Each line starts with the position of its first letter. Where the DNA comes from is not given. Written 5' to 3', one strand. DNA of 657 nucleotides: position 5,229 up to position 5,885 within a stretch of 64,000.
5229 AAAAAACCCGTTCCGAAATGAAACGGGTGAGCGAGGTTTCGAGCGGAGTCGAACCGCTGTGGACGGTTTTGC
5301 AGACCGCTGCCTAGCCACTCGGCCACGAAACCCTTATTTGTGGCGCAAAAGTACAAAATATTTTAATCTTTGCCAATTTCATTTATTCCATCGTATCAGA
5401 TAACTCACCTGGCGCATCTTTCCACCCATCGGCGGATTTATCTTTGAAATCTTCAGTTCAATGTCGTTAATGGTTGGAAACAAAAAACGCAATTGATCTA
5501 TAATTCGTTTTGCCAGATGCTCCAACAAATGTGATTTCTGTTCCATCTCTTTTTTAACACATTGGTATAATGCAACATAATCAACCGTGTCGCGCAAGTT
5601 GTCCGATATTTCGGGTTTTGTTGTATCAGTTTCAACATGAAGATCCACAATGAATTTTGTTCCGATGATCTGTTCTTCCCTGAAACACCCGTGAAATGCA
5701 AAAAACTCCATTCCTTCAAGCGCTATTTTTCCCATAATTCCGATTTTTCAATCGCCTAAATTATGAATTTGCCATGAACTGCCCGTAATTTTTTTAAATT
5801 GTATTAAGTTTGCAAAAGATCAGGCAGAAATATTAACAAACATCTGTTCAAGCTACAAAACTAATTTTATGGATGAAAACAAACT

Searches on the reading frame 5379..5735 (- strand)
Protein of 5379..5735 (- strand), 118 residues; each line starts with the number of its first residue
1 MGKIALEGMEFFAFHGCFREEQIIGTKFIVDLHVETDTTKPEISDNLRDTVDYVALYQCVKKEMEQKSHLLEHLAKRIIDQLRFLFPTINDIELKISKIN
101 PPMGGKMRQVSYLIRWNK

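Call 58: search_protein_families(library=pfam, proteins=[window:5379-5735:-], max_evalue=0.00001)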
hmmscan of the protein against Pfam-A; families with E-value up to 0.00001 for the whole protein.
window:5379-5735:- (118 aa): 1 family
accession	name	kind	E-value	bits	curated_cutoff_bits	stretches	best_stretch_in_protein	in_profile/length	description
PF02152.23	FolB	-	1.4e-30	106.5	31.8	1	4-114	1-112/113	Dihydroneopterin aldolase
